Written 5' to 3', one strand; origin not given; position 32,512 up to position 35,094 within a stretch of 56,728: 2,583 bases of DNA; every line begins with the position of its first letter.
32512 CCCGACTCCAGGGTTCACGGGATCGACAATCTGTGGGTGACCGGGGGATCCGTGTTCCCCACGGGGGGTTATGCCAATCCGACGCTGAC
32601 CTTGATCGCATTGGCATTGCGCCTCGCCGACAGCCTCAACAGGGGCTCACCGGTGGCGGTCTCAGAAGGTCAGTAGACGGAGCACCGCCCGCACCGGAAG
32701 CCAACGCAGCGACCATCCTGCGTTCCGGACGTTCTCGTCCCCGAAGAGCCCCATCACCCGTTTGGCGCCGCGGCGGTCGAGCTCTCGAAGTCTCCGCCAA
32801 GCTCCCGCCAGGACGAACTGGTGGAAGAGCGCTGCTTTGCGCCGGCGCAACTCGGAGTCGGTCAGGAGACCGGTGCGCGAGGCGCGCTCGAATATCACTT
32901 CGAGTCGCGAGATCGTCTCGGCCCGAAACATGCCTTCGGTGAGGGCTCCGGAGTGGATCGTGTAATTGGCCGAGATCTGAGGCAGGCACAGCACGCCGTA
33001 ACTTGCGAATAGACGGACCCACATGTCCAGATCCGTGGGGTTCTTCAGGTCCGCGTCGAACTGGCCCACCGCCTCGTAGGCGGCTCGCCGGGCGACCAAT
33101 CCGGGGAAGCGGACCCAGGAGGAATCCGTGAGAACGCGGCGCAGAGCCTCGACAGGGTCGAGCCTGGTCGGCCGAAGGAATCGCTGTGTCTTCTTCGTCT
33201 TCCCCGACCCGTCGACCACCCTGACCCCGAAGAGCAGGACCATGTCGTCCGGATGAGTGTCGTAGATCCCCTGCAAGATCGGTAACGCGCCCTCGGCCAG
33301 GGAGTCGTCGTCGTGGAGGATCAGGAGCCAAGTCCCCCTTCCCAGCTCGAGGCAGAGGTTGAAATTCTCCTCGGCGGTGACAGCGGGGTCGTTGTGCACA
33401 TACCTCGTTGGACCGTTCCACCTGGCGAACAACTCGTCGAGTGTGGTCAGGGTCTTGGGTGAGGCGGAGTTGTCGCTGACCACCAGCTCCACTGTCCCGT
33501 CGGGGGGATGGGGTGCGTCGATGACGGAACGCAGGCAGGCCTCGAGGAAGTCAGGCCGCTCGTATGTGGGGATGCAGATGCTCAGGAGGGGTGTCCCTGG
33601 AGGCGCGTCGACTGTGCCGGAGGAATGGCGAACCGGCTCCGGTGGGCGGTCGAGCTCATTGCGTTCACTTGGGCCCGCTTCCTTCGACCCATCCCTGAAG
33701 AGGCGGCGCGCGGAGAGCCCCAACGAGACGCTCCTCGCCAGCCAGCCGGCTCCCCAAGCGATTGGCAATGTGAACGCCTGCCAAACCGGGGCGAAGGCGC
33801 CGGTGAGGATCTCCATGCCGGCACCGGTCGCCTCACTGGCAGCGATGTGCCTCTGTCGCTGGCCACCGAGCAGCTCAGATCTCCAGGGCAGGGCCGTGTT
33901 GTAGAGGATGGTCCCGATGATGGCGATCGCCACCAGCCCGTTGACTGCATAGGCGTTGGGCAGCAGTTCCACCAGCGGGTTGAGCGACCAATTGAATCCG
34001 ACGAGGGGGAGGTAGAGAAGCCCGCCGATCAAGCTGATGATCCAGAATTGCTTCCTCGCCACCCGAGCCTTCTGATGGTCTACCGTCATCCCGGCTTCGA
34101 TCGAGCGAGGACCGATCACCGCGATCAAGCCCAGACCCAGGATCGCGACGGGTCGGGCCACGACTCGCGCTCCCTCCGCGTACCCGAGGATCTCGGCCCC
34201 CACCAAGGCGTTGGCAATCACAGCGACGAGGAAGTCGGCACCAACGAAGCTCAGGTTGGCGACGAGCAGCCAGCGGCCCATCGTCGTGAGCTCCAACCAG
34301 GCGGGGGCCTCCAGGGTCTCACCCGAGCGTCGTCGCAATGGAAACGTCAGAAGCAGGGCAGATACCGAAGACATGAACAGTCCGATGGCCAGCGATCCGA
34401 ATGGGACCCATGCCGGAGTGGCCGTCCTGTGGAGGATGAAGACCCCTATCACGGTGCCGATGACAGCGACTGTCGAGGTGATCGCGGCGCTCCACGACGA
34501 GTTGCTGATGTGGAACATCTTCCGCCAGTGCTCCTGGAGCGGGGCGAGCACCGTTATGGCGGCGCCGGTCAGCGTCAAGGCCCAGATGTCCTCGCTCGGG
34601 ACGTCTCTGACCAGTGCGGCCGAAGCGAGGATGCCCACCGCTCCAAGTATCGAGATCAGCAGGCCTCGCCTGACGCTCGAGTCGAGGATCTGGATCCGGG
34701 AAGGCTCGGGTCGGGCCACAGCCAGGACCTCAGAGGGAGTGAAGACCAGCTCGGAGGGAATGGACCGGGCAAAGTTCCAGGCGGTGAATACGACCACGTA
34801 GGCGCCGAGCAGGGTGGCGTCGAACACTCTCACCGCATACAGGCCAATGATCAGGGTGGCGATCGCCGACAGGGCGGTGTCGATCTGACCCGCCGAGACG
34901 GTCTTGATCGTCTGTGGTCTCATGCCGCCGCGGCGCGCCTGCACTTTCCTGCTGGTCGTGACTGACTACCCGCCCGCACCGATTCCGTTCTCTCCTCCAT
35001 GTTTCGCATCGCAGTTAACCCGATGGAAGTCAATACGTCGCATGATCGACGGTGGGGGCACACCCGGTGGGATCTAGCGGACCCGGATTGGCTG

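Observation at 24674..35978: Candidate heptose-based surface glycan / protein O-glycosylation system (best candidate for a new system in this window)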

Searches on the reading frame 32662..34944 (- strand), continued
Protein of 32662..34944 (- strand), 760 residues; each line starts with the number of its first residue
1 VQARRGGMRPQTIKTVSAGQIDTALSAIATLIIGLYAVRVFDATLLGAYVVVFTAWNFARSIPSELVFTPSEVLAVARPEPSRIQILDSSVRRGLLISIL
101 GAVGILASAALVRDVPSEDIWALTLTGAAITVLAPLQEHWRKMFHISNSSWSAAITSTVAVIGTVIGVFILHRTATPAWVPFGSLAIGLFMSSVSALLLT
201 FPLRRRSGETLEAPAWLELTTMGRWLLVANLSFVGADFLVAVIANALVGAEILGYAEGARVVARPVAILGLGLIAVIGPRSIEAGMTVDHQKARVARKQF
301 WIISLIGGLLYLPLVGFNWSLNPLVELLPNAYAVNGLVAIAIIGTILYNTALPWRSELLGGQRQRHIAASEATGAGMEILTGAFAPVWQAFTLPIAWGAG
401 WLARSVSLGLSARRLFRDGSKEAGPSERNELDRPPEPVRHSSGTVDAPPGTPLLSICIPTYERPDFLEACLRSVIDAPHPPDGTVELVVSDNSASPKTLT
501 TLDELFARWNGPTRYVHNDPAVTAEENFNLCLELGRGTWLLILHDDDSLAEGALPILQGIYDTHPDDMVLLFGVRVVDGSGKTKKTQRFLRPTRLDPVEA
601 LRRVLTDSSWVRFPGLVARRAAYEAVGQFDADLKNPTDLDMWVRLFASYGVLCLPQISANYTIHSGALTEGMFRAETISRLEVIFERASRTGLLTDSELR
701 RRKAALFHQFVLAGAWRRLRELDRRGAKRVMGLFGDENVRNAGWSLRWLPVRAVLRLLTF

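Call 93: search_protein_families(library=pfam, proteins=[P0159, P0213, P0228, P0235, P0203, P0168, P0161, P0295, P0155], max_evalue=0.001)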
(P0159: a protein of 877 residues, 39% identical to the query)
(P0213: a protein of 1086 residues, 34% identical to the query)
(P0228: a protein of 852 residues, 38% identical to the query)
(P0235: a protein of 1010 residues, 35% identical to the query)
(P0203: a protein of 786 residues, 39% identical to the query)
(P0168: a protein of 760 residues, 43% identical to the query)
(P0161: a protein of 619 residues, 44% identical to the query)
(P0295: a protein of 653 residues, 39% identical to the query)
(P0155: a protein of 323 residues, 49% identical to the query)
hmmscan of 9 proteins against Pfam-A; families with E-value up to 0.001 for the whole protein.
P0159 (877 aa): 4 families
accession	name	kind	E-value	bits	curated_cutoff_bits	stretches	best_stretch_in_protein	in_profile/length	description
PF00534.26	Glycos_transf_1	-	4.9e-28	98.2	26.4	1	678-837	11-170/172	Glycosyl transferases group 1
PF13692.12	Glyco_trans_1_4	-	5.8e-24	85.4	27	1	684-819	3-140/142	Glycosyl transferases group 1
PF20706.3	GT4-conflict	-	1e-08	35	26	1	673-850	188-382/385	Family 4 Glycosyltransferase in conflict systems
PF13524.12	Glyco_trans_1_2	-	3e-06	27.7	25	1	738-853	28-142/144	Glycosyl transferase-like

P0213 (1086 aa): 2 families
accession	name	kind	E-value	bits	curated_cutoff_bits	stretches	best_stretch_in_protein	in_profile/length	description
PF02223.23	Thymidylate_kin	-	7.5e-07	29.5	27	1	469-627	3-157/185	Thymidylate kinase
PF01636.29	APH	-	1.4e-05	25.4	23.2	1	828-988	25-203/239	Phosphotransferase enzyme family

P0228 (852 aa): 6 families
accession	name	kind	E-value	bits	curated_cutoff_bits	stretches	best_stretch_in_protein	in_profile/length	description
PF13692.12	Glyco_trans_1_4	-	1.6e-32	113.1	27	1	653-795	3-142/142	Glycosyl transferases group 1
PF00534.26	Glycos_transf_1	-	3.2e-32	111.8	26.4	1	652-808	16-171/172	Glycosyl transferases group 1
PF13439.12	Glyco_transf_4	-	2.6e-15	57.3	28.5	1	473-610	8-153/170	Glycosyltransferase Family 4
PF13579.12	Glyco_trans_4_4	-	2.8e-15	57.4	29.7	1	476-609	10-146/158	Glycosyl transferase 4-like domain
PF20706.3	GT4-conflict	-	5.5e-09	35.9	26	1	472-762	17-315/385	Family 4 Glycosyltransferase in conflict systems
PF13524.12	Glyco_trans_1_2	-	0.0009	19.7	25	0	744-811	66-130/144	Glycosyl transferase-like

P0235 (1010 aa): 2 families
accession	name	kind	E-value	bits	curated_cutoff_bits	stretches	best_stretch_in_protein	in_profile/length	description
PF24793.1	GINT1_N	-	9.8e-50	169.7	27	1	759-970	56-266/304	Glucosamine inositolphosphorylceramide transferase 1, N-terminal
PF04616.20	Glyco_hydro_43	-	0.00013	21.9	32.2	1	817-946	12-144/288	Glycosyl hydrolases family 43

P0203 (786 aa): 0 families

P0168 (760 aa): 4 families
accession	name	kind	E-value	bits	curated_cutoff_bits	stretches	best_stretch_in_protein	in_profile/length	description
PF13692.12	Glyco_trans_1_4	-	1.4e-17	64.7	27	1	573-710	4-142/142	Glycosyl transferases group 1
PF00535.33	Glycos_transf_2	-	4.6e-14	53.1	23.3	1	50-204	1-151/168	Glycosyl transferase family 2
PF00534.26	Glycos_transf_1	-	1.3e-13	51.3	26.4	1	568-719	13-167/172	Glycosyl transferases group 1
PF13439.12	Glyco_transf_4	-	7.4e-06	26.5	28.5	1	395-543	11-168/170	Glycosyltransferase Family 4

P0161 (619 aa): 9 families
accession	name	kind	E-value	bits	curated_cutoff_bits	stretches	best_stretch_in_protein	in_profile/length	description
PF00534.26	Glycos_transf_1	-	3.6e-32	111.7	26.4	1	59-204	19-170/172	Glycosyl transferases group 1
PF13692.12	Glyco_trans_1_4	-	1.7e-30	106.6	27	1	58-192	4-142/142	Glycosyl transferases group 1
PF00535.33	Glycos_transf_2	-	8.3e-20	71.8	23.3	1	290-460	1-167/168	Glycosyl transferase family 2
PF13524.12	Glyco_trans_1_2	-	8.2e-09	36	25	1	73-212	5-134/144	Glycosyl transferase-like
PF20706.3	GT4-conflict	-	1.2e-08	34.8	26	1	48-181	187-331/385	Family 4 Glycosyltransferase in conflict systems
PF10111.15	Glyco_tranf_2_2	-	7.5e-07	29.3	27.3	1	360-499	71-219/276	Glycosyltransferase like family 2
PF13579.12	Glyco_trans_4_4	-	7.6e-06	26.8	29.7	0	14-42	128-156/158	Glycosyl transferase 4-like domain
PF13641.12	Glyco_tranf_2_3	-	5.9e-05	23.6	27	1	287-473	1-187/230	Glycosyltransferase like family 2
PF13439.12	Glyco_transf_4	-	0.00014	22.4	28.5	0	12-41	132-162/170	Glycosyltransferase Family 4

P0295 (653 aa): 2 families
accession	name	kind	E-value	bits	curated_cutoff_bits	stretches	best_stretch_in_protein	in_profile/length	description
PF00535.33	Glycos_transf_2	-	3.6e-36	125.1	23.3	2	12-133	4-125/168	Glycosyl transferase family 2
PF13641.12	Glyco_tranf_2_3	-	5.1e-22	79.5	27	2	6-218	1-204/230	Glycosyltransferase like family 2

P0155 (323 aa): 2 families
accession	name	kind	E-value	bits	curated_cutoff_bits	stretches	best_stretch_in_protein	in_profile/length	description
PF00535.33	Glycos_transf_2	-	9.2e-20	71.7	23.3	1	7-118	1-108/168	Glycosyl transferase family 2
PF13641.12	Glyco_tranf_2_3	-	4.9e-11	43.5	27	1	4-105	1-103/230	Glycosyltransferase like family 2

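Call 94: find_encoding_contigs(protein=P0155, flank=10000, max_places=3)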
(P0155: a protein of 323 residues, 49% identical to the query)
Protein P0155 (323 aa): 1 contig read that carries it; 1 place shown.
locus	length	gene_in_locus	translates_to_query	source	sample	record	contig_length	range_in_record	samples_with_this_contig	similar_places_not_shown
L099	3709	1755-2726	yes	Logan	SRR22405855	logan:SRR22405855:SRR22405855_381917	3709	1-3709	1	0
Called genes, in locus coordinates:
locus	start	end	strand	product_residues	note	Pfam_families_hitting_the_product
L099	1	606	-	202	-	?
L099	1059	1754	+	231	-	PF02397:Bac_transf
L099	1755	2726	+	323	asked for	PF00535:Glycos_transf_2, PF13641:Glyco_tranf_2_3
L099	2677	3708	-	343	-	?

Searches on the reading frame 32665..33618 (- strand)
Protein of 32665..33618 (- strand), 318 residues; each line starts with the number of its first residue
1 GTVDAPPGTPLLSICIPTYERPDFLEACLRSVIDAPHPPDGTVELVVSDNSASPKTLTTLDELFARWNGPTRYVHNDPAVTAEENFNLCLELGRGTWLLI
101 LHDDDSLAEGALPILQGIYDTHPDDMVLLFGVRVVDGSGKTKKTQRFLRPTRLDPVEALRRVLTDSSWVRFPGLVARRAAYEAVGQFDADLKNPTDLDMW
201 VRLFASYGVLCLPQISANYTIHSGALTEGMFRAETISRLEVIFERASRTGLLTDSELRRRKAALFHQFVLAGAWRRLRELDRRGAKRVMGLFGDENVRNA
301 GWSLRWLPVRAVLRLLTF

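Call 44: search_solved_structures(query=window:32665-33618:-, max_evalue=0.01)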
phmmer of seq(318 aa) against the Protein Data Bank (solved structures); distinct sequences matched with E-value up to 0.01: 3.
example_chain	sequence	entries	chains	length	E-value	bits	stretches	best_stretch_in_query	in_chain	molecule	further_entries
9jma_A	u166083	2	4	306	0.00057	22.4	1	11-121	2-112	GalNAc(5)-diNAcBac-PP-undecaprenol beta-1,3-glucosyltransferase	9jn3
5tze_C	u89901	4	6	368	0.0033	19.9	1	13-142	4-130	Glycosyl transferase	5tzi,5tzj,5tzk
5tz8_A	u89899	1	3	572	0.0075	18.8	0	13-142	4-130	Glycosyl transferase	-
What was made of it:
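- Its nearest solved relatives are PglI and TarP, which act on lipid-linked or polymeric acceptors (call 44).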

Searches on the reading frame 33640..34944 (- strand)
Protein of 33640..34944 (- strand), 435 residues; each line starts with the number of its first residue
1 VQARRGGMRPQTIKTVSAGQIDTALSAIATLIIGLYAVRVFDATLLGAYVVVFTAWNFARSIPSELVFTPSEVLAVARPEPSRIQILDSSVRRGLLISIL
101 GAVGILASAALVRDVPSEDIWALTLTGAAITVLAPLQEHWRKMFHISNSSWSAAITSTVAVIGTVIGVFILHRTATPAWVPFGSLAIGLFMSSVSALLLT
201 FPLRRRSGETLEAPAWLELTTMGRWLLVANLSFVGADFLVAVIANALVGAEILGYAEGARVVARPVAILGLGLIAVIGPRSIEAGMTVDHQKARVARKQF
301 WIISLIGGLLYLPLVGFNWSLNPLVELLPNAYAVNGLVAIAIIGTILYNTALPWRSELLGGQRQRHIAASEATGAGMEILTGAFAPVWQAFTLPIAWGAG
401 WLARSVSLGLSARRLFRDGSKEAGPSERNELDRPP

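Call 46: search_solved_structures(query=A3, max_evalue=10)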
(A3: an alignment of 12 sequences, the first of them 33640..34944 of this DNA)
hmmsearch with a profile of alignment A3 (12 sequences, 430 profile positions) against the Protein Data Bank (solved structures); distinct sequences matched with E-value up to 10: 0.
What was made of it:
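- Tried and rejected: A profile of the Wzx-like family against PDB sequences gave no hit even at E=10 (call 46).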

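Call 47: search_protein_families(library=pfam, alignment_id=A3, max_evalue=1)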
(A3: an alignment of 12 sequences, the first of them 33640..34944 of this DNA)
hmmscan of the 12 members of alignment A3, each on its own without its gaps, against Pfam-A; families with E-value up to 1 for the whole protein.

A. member 1, window:33640-34944:- (435 aa): 4 families
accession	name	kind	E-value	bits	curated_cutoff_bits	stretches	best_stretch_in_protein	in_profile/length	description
PF08114.16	PMP1_2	-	0.13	12.5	22.3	0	335-349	17-31/43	ATPase proteolipid family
PF07578.16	LAB_N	-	0.39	11.3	26.7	1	290-312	22-44/71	Lipid A Biosynthesis N-terminal domain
PF09843.14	DUF2070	-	0.43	9.3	30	1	99-226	20-145/561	Predicted membrane protein (DUF2070)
PF16079.10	Phage_holin_5_2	-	0.81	10.4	29.2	0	97-130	24-56/76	Phage holin family Hol44, in holin superfamily V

B. families by the number of members that match (of 12 scanned): 7 families
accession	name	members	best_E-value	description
PF13440.11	Polysacc_synt_3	2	0.0012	Polysaccharide biosynthesis protein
PF01943.22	Polysacc_synt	1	0.00064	Polysaccharide biosynthesis protein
PF08114.16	PMP1_2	1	0.13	ATPase proteolipid family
PF07578.16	LAB_N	1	0.39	Lipid A Biosynthesis N-terminal domain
PF09843.14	DUF2070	1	0.43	Predicted membrane protein (DUF2070)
PF18949.5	DUF5693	1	0.61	Family of unknown function (DUF5693)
PF16079.10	Phage_holin_5_2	1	0.81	Phage holin family Hol44, in holin superfamily V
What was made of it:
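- On Wzx/Wzy-dependent polysaccharide pathway: Sequence-level Pfam support comes only from distant family members (call 47).
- The N-terminal domain has no significant Pfam match of its own (call 47).
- Tried and rejected: Pfam gave only weak hits, and only for distant members (call 47).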

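Call 59: predict_structure(alignment_id=A3)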
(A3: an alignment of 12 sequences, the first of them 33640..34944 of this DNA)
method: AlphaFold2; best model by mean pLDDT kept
length: 435 residues; sequences in the alignment: 12
mean_pLDDT: 89.6   pTM: 0.87
mean pLDDT of the five models: 89.6, 88.6, 88.2, 88.2, 87.8
residues with pLDDT >= 90: 322; 70-90: 80; 50-70: 11; < 50: 22
segments of 3 or more residues with pLDDT < 50: 1-7, 421-435
pLDDT, mean of each block of 10 residues (from residue 1): 48 79 91 96 97 96 91 84 86 94 95 94 98 95 90 96 98 97 98 96 74 79 88 95 95 97 94 87 90 95 96 94 94 97 96 92 91 96 95 96 96 85 39 36
secondary structure, 60 per line:
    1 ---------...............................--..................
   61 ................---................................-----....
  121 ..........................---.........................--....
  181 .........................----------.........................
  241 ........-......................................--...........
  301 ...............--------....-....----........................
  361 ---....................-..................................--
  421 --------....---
elements in order: H10-40 H43-76 H80-111 H117-146 H150-174 H177-205 H216-248 H250-287 H290-315 H324-327 H329-332 H337-360 H364-383 H385-418 H429-432

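Call 61: fold_search(model_id=the predicted structure, library=pdb)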
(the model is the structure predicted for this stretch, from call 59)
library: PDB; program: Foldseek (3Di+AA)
matches with E <= 10: 453; with E <= 0.001: 53
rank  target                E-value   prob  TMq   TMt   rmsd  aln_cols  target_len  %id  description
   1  6hfb_B                2.5e-06  1.00  0.66  0.63   6.0       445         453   11  Outward-facing conformation of a multidrug resistance MATE family transporter of the MOP superfamily. (released 2019-06-12)
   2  9g9n_A                3.5e-06  1.00  0.71  0.74   4.8       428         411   13  Lipid III flippase WzxE with NB10 and NB7 nanobodies in inward-facing conformation - crystal 1 (released 2025-01-22)
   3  3vvo                  3.8e-06  1.00  0.64  0.63   6.1       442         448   11  Crystal structure of MATE in the bent conformation (released 2013-04-03)
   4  7wax                  4.2e-06  1.00  0.62  0.54   6.5       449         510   17  MurJ inward occluded form (released 2022-06-01)
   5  9g9p_A                4.4e-06  1.00  0.65  0.69   5.3       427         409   14  Lipid III flippase WzxE with NB10 and NB7 nanobodies in inward-facing conformation - crystal 2 (released 2025-01-22)
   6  5y50                  6.1e-06  1.00  0.59  0.58   7.7       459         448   14  Crystal structure of eukaryotic MATE transporter AtDTX14 (released 2017-12-06)
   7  9rsj_A                7.1e-06  1.00  0.62  0.60   6.1       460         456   16  Cryo-EM structure of MATE transporter NorM-VC in complex with doxorubicin (released 2025-11-26)
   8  7php_A                7.7e-06  1.00  0.63  0.61   6.4       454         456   15  Structure of Multidrug and Toxin Compound Extrusion (MATE) transporter NorM by NabFab-fiducial assisted cryo-EM (released 2021-09-01)
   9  3vvr_A                9.8e-06  1.00  0.64  0.63   5.9       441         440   11  Crystal structure of MATE in complex with MaD5 (released 2013-04-03)
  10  6fhz                  9.8e-06  1.00  0.60  0.59   9.7       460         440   13  Inward-facing conformation of a multidrug resistance MATE family transporter of the MOP superfamily. (released 2019-05-08)
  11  4mlb_C                1.2e-05  1.00  0.56  0.54   9.6       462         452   11  Reverse polarity of binding pocket suggests different function of a MOP superfamily transporter from Pyrococcus furios (released 2013-09-25)
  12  6gwh                  1.8e-05  1.00  0.67  0.67   5.6       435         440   13  Outward-facing conformation of a multidrug resistance MATE family transporter of the MOP superfamily. (released 2019-06-05)
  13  7waw                  2.2e-05  1.00  0.67  0.60   5.3       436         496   17  MurJ inward closed form (released 2022-06-01)
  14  9g9o_A                2.2e-05  1.00  0.54  0.56   7.2       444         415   14  Lipid III flippase WzxE with NB10 and NB7 nanobodies in outward-facing conformation - crystal 2 (released 2025-01-22)
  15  4mlb_B                2.5e-05  1.00  0.65  0.63   6.1       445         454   11  Reverse polarity of binding pocket suggests different function of a MOP superfamily transporter from Pyrococcus furios (released 2013-09-25)
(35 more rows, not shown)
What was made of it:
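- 32662..34944 (-): Fusion of a Wzx-fold MOP flippase (residues 1 to about 430) and a GT2 glycosyltransferase (about 446-758). AF2 model pLDDT 89.6 and pTM 0.87; Foldseek WzxE 9G9N TMq 0.71 / TMt 0.74, then MurJ and MATE transporters (calls 59, 61).
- On Wzx/Wzy-dependent polysaccharide pathway: Foldseek best TM-score to WzxE 9G9N (0.71/0.74), all top hits MOP/MATE/MurJ (calls 59, 61).
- On Gtr-type polyprenyl-phosphate sugar modification module: The transporter has the Wzx fold (call 61).
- Checked: They fold with high confidence (pLDDT 89.6) into 12 helices of the MOP fold, and the best TM-score is to the flippase WzxE (calls 59, 61).
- The N-terminal domain has the Wzx/MOP fold (calls 59, 61).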
